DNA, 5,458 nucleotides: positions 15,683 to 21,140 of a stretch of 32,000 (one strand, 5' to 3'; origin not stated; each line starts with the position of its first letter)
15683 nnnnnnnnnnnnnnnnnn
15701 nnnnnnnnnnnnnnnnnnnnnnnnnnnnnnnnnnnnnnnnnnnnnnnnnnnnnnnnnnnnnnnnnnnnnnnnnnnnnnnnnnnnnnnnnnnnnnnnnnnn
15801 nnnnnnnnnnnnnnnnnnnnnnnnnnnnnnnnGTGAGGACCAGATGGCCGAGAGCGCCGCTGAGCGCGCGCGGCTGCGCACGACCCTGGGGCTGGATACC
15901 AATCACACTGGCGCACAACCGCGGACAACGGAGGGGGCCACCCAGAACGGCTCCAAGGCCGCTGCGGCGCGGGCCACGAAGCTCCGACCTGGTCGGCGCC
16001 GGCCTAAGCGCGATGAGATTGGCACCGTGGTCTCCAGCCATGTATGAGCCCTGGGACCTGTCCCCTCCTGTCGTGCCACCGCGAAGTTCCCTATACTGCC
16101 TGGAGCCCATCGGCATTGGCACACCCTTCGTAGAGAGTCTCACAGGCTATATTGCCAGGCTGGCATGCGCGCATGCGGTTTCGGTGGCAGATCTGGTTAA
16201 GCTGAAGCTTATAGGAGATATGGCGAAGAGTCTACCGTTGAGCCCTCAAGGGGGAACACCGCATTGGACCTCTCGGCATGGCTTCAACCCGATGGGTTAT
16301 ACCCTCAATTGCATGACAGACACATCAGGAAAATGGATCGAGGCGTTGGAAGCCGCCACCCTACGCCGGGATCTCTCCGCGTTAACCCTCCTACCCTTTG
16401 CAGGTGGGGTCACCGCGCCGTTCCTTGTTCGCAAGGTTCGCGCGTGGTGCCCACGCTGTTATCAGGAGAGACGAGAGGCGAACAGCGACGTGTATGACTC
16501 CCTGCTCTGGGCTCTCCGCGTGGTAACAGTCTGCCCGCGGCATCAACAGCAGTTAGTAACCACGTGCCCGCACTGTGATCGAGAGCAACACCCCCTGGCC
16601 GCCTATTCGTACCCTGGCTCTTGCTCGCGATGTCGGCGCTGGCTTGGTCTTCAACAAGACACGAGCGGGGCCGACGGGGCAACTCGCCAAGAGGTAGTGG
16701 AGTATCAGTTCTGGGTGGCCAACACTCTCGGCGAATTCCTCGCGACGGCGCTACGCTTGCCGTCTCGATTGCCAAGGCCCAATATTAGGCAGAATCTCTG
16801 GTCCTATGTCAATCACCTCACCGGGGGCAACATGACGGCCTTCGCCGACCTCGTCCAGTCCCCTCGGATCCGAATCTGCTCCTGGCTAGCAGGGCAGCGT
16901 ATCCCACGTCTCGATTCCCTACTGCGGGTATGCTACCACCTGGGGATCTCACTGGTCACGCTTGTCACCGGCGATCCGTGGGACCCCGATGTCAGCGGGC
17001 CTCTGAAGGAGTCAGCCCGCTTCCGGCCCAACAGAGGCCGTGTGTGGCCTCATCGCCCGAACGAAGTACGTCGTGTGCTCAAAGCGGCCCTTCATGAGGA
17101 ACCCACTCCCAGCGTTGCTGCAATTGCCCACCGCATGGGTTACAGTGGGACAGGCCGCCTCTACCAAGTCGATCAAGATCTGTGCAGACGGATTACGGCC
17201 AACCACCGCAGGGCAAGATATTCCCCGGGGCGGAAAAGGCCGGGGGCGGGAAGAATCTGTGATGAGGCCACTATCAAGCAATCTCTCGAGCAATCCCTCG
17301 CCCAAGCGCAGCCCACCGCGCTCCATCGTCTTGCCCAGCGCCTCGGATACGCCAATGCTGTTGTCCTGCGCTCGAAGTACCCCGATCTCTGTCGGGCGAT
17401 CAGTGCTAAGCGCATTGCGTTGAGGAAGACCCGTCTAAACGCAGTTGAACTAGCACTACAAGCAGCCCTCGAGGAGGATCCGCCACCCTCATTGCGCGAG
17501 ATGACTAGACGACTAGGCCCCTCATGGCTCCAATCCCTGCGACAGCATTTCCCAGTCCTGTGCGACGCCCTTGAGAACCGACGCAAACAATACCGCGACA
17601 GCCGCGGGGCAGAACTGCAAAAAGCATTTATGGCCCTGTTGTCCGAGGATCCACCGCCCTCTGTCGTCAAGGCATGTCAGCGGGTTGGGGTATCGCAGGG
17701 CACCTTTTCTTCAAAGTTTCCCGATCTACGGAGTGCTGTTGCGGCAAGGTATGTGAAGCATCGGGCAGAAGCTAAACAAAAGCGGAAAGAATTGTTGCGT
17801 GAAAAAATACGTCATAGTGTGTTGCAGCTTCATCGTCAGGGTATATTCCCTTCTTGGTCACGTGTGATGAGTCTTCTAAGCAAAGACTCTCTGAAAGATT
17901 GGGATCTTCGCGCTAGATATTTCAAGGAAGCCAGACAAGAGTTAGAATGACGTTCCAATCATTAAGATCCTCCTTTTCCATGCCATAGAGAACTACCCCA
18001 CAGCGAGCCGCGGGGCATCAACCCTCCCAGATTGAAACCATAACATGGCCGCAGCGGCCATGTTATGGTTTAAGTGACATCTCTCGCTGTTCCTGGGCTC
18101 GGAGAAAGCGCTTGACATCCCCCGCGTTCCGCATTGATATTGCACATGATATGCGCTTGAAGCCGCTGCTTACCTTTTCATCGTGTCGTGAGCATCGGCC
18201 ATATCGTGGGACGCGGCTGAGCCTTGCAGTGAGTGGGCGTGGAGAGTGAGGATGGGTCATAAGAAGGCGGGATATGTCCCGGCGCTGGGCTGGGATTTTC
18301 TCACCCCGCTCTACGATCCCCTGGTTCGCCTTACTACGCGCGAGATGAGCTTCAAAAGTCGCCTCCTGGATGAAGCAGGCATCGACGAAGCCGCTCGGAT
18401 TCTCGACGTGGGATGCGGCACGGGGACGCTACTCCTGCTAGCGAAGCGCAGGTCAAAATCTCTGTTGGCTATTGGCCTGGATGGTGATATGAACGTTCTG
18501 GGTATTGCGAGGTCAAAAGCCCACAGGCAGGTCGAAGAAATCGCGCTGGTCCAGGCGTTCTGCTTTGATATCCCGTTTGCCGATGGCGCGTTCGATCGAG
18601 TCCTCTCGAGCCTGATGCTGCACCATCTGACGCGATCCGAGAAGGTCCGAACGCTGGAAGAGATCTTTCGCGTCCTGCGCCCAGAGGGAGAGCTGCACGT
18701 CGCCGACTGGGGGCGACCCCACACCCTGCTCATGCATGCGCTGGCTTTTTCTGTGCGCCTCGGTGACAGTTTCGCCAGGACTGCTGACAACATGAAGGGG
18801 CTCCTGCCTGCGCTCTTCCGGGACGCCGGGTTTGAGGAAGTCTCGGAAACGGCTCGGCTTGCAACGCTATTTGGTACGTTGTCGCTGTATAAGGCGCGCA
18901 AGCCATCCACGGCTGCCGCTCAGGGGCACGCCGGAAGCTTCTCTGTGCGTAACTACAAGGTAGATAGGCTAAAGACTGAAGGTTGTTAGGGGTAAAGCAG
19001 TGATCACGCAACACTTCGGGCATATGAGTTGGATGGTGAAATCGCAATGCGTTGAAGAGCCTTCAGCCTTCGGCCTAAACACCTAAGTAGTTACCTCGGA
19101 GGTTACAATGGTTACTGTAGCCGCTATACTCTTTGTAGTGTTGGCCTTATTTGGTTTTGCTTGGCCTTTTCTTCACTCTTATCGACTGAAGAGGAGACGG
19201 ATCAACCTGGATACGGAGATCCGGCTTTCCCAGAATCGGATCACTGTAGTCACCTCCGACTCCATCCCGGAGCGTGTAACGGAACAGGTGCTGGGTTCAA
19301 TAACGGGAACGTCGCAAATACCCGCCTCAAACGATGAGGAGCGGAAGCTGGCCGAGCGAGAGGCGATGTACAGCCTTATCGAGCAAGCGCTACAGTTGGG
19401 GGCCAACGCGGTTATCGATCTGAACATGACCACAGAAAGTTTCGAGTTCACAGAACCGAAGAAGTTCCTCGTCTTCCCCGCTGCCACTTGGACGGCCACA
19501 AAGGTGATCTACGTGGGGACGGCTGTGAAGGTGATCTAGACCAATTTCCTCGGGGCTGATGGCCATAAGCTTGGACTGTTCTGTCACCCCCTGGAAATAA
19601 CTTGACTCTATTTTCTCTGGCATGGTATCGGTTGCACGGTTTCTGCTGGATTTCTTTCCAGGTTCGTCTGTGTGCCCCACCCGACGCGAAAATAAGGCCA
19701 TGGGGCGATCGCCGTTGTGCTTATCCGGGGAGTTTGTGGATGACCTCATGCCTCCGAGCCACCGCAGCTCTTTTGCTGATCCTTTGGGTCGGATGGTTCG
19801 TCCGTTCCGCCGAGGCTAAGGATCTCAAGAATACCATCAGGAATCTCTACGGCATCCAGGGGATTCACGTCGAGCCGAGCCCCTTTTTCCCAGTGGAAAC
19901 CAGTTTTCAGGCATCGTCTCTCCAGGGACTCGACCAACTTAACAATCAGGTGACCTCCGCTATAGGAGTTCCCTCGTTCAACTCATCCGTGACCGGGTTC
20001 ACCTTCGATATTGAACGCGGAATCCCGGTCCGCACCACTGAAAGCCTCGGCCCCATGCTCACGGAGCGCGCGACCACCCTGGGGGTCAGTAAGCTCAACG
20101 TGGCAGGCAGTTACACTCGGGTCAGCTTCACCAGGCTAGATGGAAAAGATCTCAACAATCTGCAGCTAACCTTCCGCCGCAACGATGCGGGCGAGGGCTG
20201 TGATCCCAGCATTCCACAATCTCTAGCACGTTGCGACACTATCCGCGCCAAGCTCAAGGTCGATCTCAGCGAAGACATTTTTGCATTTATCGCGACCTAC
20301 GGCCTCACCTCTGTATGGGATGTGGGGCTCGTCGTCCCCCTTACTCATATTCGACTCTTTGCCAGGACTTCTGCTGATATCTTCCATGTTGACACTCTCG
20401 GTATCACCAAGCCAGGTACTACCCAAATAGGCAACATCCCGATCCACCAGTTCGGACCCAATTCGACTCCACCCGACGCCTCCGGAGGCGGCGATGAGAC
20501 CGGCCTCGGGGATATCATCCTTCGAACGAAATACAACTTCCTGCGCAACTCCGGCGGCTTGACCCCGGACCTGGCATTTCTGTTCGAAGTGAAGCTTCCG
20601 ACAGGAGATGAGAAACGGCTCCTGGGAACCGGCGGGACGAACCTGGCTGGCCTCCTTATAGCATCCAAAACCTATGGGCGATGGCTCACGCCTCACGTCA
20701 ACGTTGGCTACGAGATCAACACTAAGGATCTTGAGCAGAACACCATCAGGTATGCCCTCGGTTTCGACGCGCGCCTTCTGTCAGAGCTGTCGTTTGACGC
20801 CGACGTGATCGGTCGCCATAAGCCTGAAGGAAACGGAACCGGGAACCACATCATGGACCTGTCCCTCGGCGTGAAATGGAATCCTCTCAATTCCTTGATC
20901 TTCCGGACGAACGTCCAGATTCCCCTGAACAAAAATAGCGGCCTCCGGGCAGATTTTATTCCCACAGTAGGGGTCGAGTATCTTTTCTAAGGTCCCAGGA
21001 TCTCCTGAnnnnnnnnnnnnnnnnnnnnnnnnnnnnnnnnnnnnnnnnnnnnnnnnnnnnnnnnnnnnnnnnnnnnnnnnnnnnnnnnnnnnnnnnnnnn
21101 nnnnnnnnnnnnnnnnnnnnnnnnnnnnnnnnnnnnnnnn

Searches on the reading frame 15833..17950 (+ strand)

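Call 18: search_protein_families(library=pfam, proteins=[window:15833-17950:+], max_evalue=0.001)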
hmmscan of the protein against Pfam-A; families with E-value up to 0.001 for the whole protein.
window:15833-17950:+ (705 aa): 1 family
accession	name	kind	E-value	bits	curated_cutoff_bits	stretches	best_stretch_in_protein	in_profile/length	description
PF06527.16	TniQ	-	5.6e-17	63.1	27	1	92-241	1-142/142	TniQ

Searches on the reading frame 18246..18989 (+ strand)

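Call 18: search_protein_families(library=pfam, proteins=[window:18246-18989:+], max_evalue=0.001)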
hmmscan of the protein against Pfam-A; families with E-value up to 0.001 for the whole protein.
window:18246-18989:+ (247 aa): 9 families
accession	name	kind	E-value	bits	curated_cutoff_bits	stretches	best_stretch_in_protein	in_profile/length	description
PF13649.12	Methyltransf_25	-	2.6e-20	73.3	27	1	52-148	1-97/97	Methyltransferase domain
PF08241.18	Methyltransf_11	-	1.5e-19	70.8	21.2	1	53-150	1-93/95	Methyltransferase domain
PF13847.12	Methyltransf_31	-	4.5e-15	56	27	1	47-156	2-113/145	Methyltransferase domain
PF01209.24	Ubie_methyltran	-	5.1e-14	52.6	20.1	1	37-164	36-163/233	ubiE/COQ5 methyltransferase family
PF08242.18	Methyltransf_12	-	2e-11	44.9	30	1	53-150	1-98/98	Methyltransferase domain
PF13489.12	Methyltransf_23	-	1.6e-10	41.4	27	1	39-160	11-124/164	Methyltransferase domain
PF05175.20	MTS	-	3.6e-05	23.9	23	1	48-151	31-137/170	Methyltransferase small domain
PF02353.26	CMAS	-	9.6e-05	22.3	27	1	39-161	53-173/273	Mycolic acid cyclopropane synthetase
PF07021.18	MetW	-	0.00015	21.9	21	1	46-143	11-101/193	Methionine biosynthesis protein MetW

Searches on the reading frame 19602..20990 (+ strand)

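Call 18: search_protein_families(library=pfam, proteins=[window:19602-20990:+], max_evalue=0.001)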
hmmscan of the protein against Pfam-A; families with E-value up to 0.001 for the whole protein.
window:19602-20990:+ (462 aa): 1 family
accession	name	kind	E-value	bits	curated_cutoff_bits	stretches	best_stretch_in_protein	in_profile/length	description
PF13557.12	Phenol_MetA_deg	-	1.6e-08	35.4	22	1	282-376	46-147/242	Putative MetA-pathway of phenol degradation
